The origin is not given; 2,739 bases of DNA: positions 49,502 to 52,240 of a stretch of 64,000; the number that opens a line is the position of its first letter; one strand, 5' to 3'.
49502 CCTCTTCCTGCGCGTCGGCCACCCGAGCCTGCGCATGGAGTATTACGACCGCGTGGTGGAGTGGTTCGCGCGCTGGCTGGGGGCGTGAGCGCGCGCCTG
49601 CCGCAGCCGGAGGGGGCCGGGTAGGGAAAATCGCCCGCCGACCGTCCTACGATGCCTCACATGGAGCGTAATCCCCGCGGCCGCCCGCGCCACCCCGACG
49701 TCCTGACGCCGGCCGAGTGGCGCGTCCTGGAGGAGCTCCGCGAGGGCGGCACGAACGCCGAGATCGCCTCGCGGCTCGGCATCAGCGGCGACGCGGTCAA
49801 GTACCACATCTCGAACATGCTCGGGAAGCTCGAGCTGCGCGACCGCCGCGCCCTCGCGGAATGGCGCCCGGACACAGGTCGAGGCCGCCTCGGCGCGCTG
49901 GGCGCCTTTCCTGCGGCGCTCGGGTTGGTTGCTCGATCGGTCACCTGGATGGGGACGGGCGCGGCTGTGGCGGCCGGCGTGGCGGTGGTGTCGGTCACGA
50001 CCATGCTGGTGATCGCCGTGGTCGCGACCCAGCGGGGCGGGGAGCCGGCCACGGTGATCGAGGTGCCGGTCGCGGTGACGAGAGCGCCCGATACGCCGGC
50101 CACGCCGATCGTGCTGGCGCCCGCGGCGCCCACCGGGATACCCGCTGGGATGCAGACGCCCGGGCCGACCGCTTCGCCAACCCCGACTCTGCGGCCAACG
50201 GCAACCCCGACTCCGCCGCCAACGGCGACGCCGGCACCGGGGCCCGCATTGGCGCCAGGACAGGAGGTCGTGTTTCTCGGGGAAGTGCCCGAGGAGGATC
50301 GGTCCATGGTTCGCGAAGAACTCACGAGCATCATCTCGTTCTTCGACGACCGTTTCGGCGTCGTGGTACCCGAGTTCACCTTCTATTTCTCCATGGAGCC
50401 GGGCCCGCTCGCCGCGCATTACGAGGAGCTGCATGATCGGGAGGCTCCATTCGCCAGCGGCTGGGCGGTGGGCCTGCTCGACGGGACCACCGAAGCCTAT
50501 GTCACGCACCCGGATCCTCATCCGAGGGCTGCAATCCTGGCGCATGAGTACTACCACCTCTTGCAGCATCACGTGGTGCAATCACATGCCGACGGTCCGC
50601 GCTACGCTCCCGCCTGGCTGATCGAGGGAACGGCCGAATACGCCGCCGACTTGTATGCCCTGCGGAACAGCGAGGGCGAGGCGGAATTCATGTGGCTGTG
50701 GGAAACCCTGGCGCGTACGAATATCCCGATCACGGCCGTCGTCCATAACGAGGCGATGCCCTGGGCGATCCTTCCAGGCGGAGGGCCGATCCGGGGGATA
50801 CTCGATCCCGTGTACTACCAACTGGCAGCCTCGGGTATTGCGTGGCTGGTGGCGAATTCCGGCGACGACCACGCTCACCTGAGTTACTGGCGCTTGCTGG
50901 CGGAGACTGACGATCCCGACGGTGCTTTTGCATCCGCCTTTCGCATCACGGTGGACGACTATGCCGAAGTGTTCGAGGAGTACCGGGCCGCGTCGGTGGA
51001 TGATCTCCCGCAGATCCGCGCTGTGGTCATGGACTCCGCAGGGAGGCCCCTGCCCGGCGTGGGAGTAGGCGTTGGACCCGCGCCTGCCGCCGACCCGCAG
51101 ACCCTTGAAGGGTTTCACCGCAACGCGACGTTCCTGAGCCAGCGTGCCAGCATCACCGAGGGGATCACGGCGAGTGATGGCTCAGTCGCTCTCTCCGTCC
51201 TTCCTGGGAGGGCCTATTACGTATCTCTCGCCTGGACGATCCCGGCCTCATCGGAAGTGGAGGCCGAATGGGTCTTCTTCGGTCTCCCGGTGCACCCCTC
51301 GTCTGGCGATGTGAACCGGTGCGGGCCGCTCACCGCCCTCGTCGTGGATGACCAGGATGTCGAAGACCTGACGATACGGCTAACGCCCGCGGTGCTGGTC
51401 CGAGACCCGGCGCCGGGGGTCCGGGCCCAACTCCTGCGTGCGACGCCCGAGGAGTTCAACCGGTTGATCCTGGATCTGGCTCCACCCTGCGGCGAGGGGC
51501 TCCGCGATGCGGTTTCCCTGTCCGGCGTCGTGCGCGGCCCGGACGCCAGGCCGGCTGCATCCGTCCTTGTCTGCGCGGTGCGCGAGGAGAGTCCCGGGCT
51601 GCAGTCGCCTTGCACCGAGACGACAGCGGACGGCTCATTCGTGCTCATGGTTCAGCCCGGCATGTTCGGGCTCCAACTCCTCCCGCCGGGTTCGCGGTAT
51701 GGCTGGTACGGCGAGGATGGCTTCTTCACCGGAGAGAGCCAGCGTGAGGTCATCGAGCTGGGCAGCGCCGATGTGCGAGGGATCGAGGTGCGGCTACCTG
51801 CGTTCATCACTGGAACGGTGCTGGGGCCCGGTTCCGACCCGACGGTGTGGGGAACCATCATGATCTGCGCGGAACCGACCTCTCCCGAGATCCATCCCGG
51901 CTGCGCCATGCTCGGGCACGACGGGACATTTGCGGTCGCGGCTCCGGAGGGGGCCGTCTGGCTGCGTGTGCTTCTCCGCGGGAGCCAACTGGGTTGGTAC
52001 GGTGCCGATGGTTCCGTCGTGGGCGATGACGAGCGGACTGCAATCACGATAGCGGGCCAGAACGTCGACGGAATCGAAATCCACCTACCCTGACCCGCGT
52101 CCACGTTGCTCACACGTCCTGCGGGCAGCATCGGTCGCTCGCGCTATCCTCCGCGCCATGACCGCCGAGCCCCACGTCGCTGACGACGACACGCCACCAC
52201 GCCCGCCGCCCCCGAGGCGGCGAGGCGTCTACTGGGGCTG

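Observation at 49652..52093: Candidate novel one-component membrane regulator: cytoplasmic LuxR-HTH, one TM helix, extracytoplasmic HExxH gluzincin-like domain plus three beta-sandwich repeats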

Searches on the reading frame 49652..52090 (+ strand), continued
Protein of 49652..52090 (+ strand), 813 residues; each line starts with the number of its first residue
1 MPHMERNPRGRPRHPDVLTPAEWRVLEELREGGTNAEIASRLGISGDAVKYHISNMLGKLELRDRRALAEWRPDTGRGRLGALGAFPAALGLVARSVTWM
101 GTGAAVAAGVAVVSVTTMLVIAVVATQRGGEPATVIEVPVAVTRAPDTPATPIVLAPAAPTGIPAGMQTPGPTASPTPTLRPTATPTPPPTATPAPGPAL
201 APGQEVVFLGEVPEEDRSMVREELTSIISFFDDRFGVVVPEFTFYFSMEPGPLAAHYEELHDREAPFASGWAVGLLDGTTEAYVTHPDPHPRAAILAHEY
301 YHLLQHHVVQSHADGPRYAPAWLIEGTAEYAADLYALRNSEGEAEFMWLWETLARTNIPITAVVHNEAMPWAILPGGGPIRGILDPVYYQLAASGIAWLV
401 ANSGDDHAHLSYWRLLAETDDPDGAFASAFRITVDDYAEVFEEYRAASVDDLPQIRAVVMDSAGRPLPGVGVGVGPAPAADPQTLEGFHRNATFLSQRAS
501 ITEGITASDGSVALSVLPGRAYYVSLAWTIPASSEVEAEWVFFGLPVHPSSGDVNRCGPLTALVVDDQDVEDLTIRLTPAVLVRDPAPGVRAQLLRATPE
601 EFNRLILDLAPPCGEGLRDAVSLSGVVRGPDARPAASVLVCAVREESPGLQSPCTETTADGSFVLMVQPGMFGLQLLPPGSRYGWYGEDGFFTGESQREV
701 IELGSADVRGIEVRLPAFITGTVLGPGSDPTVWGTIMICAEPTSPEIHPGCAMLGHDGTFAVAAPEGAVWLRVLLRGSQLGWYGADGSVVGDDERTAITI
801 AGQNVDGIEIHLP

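Call 20: find_encoding_contigs(protein=P0003, flank=6000, max_places=2)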
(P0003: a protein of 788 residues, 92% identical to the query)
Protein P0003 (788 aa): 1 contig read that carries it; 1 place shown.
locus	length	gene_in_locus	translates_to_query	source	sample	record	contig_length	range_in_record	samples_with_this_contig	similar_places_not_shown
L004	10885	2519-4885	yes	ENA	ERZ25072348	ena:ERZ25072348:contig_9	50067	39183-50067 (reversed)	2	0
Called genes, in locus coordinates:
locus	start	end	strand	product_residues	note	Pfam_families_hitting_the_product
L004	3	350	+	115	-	?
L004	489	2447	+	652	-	PF26549:Tricorn_N, PF26550:Tricorn_2nd (faint), PF07676:PD40 (faint), PF26549:Tricorn_N, PF02129:Peptidase_S15 (faint), PF20434:BD-FAE, PF00326:Peptidase_S9, PF01738:DLH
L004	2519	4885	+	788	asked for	PF00196:GerE, PF13620:CarboxypepD_reg (weak)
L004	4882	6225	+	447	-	PF07690:MFS_1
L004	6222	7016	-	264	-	PF12146:Hydrolase_4, PF00561:Abhydrolase_1, PF12697:Abhydrolase_6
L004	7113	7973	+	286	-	PF00378:ECH_1, PF16113:ECH_2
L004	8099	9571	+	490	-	PF13380:CoA_binding_2, PF13607:Succ_CoA_lig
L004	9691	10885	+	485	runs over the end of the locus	PF01011:PQQ (faint), PF13360:PQQ_2, PF13570:Beta-prop_ACSF4, PF13360:PQQ_2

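Call 21: find_encoding_contigs(protein=P0007, flank=6000, max_places=2)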
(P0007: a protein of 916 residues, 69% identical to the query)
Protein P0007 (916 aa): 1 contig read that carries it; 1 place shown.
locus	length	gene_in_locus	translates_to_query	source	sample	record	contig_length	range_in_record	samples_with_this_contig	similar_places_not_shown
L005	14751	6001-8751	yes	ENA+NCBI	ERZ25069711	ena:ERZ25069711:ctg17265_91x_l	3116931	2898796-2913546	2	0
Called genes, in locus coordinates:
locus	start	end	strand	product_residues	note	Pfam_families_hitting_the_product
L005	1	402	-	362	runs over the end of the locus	PF07136:DUF1385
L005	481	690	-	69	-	PF01197:Ribosomal_L31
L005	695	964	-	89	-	PF01016:Ribosomal_L27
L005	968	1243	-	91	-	PF00829:Ribosomal_L21p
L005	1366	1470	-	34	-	-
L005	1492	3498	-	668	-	PF06480:FtsH_ext, PF00004:AAA, PF07728:AAA_5 (faint), PF17862:AAA_lid_3, PF01434:Peptidase_M41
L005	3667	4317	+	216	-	PF03807:F420_oxidored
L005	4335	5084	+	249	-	PF01996:F420_ligase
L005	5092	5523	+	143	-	PF00692:dUTPase, PF22769:DCD (weak)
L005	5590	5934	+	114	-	PF01245:Ribosomal_L19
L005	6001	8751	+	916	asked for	PF00196:GerE, PF13485:Peptidase_MA_2 (weak), PF13620:CarboxypepD_reg (faint)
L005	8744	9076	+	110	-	-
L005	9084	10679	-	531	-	PF02734:Dak2, PF21645:FakA-like_M, PF13684:FakA-like_C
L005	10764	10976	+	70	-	PF00830:Ribosomal_L28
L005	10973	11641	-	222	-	PF00834:Ribul_P_3_epim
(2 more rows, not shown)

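Call 28: find_related_loci(query=A1, collection=genome_contigs, flank=3000)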
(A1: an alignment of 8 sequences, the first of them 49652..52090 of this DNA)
Query A1 (813 aa) in genome_contigs; peptide patterns used: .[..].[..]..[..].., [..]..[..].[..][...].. (x = any residue, [..] = any of these).
251 stretches matched a pattern; 192 encode a relative of the query (tblastn E <= 1e-3); the best 80 are kept; 78 distinct loci.
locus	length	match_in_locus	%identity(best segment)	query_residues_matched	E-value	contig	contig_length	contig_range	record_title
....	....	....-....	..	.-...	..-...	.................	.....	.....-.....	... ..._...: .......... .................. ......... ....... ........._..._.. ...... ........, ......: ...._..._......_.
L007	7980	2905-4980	89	1-813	2e-65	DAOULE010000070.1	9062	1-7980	MAG TPA_asm: Dehalococcoidia bacterium isolate S8_381 188187, whole genome shotgun sequence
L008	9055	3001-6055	31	4-717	1e-57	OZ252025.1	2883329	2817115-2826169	MAG: Tepidiformaceae bacterium isolate 3f689474-81d8-43ed-847c-52baaaf9794b genome assembly, chromosome: 1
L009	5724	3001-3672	54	4-212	3e-44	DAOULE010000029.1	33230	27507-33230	MAG TPA_asm: Dehalococcoidia bacterium isolate S8_381 150617, whole genome shotgun sequence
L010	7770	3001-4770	30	9-679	6e-44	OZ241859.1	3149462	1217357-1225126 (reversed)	MAG: Tepidiformaceae bacterium isolate 61b899a4-e100-41bc-a9d1-12f25bf3ef07 genome assembly, chromosome: 1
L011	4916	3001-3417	65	4-140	6e-41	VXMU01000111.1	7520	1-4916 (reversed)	MAG: Chloroflexi bacterium isolate SB0661_bin_44 NODE_5591_length_7520_cov_47.960750, whole genome shotgun sequence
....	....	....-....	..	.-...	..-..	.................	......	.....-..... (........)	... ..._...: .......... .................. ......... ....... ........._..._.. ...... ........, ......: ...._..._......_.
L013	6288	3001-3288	78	4-99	8e-39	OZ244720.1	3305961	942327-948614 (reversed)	MAG: Dehalococcoidia bacterium isolate 9e3a45bd-a01b-43fc-9133-5d91322e70de genome assembly, chromosome: 1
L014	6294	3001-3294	74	4-101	2e-38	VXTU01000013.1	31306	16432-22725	MAG: Chloroflexi bacterium isolate SB0666_bin_12 NODE_562_length_31306_cov_9.939618, whole genome shotgun sequence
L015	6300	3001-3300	74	4-103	6e-38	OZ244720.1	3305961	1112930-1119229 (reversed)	MAG: Dehalococcoidia bacterium isolate 9e3a45bd-a01b-43fc-9133-5d91322e70de genome assembly, chromosome: 1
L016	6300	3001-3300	75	4-103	6e-38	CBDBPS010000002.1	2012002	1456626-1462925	MAG: Dehalococcoidia bacterium isolate 2e9189d5-434a-42a8-84cf-86486d02cf1d genome assembly, contig: contig_2, whole gen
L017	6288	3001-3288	76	4-99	1e-37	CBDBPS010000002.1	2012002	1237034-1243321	MAG: Dehalococcoidia bacterium isolate 2e9189d5-434a-42a8-84cf-86486d02cf1d genome assembly, contig: contig_2, whole gen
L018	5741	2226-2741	56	4-188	3e-37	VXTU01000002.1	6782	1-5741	MAG: Chloroflexi bacterium isolate SB0666_bin_12 NODE_4550_length_6782_cov_9.020366, whole genome shotgun sequence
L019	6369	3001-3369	59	4-132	8e-37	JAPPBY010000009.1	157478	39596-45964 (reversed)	MAG: Chloroflexota bacterium isolate IRC3_bin_22 NODE_48_length_157478_cov_33.7382, whole genome shotgun sequence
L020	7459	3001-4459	73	3-101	1e-37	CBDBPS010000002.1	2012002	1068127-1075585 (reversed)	MAG: Dehalococcoidia bacterium isolate 2e9189d5-434a-42a8-84cf-86486d02cf1d genome assembly, contig: contig_2, whole gen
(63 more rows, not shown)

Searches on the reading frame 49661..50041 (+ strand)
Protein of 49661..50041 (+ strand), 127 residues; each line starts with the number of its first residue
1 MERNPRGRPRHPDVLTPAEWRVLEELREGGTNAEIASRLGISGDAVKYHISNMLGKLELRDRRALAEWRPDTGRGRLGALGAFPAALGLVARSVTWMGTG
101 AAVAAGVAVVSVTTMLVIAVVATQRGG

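Call 60: find_homologous_proteins(query=window:49661-50041:+, max_evalue=1e-10)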
Query window:49661-50041:+ (127 aa): 418 proteins with E <= 1e-10 among 1341 candidates; the best 120 are listed.
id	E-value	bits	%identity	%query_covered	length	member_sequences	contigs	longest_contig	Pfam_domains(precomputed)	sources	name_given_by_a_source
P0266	3.9e-46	174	79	77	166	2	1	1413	PF00196.26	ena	-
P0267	2.4e-44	168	75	79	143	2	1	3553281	PF00196.26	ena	-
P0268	3.4e-44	168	74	76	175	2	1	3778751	PF00196.26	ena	-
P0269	4.0e-43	164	74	79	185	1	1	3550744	PF00196.26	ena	-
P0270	3.2e-42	162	74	81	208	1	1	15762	PF00196.26,PF08281.19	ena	-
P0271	7.6e-42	160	79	79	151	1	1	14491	PF00196.26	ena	-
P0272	1.1e-41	160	73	76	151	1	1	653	PF00196.26,PF04545.23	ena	-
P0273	1.3e-41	160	72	79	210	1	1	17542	PF00196.26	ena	-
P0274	2.0e-41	159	73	76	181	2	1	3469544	PF00196.26,PF04545.23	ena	-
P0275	1.2e-40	156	81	61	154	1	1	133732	PF00196.26,PF04545.23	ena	-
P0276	1.8e-39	153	70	79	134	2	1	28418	PF00196.26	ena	-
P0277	2.2e-39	152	72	83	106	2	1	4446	PF00196.26,PF08281.19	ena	-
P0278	2.8e-39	152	78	61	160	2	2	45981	PF00196.26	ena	-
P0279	2.2e-38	149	69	83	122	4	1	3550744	PF00196.26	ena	-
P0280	2.8e-38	149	75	63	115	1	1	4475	PF00196.26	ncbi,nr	ncbi:MAG: helix-turn-helix transcriptional regulator, partial [Chloroflexi bacterium]|nr:helix-turn-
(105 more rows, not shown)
